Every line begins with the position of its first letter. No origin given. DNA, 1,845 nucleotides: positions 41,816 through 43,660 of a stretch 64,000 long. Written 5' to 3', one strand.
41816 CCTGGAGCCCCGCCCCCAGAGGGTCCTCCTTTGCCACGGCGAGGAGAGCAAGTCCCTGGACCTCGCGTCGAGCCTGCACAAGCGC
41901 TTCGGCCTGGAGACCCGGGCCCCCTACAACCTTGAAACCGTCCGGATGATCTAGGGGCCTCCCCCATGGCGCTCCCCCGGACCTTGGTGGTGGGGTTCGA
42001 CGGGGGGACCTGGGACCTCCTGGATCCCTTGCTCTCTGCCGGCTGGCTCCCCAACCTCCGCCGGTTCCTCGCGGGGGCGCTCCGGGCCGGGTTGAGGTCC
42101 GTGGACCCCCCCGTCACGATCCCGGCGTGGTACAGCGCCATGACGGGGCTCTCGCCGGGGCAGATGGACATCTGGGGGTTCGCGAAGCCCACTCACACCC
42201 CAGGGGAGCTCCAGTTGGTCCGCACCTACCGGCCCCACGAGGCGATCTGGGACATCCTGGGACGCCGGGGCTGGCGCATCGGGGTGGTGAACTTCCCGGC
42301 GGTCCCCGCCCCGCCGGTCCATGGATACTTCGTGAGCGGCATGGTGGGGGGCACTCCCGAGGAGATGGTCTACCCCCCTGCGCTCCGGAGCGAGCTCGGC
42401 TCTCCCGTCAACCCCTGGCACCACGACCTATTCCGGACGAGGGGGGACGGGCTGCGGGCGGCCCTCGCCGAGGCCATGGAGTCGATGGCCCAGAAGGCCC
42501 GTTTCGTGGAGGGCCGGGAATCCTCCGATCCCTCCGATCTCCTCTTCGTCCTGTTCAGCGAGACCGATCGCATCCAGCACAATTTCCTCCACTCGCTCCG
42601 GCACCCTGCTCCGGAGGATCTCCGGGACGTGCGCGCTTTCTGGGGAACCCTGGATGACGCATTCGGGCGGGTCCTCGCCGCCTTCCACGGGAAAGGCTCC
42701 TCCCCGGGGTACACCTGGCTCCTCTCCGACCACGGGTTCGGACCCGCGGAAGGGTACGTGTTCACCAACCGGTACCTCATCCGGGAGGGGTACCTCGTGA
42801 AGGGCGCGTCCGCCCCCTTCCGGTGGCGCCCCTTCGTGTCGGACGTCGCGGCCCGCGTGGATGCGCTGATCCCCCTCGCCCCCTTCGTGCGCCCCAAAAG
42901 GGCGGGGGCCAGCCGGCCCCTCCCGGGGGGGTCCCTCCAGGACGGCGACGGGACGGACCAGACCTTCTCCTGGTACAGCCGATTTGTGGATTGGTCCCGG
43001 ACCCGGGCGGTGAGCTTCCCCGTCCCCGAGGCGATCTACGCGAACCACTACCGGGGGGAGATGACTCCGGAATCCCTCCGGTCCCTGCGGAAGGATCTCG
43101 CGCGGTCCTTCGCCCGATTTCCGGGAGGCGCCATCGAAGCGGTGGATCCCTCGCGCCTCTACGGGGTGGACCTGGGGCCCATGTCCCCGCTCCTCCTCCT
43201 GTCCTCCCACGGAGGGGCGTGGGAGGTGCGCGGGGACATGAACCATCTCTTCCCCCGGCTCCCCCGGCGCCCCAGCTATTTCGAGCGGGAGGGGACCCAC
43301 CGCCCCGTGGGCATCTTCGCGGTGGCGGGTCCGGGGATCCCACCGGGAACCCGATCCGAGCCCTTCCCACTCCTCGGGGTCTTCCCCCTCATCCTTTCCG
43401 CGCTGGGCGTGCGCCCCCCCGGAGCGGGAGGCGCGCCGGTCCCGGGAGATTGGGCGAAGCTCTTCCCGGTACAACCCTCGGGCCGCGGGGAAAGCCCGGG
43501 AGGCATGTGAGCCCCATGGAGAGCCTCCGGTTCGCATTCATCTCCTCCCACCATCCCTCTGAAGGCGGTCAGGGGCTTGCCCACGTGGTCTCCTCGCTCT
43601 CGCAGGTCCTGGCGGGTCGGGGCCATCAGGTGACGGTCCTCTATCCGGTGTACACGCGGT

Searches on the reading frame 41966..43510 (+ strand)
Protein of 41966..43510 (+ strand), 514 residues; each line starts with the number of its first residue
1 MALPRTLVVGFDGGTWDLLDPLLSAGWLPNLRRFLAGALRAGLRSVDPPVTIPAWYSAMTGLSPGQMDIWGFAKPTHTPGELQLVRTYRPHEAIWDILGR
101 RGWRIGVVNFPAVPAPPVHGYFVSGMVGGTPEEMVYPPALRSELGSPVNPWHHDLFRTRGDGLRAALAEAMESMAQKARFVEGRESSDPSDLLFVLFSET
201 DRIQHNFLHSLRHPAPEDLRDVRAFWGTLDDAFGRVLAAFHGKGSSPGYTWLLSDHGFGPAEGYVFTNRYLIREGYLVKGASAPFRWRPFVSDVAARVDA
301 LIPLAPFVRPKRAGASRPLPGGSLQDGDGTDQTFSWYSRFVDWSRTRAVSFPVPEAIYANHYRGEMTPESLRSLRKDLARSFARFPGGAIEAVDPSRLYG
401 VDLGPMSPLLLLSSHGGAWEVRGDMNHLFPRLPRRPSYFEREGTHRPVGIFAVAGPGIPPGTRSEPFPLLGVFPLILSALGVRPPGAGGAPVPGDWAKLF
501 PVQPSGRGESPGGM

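Call 25: search_protein_families(library=pfam, proteins=[window:41966-43510:+], max_evalue=0.0001)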
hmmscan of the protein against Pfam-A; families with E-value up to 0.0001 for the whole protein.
window:41966-43510:+ (514 aa): 1 family
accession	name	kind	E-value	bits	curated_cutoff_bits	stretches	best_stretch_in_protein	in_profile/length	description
PF01663.27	Phosphodiest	-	1.5e-25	91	23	1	6-276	1-242/342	Type I phosphodiesterase / nucleotide pyrophosphatase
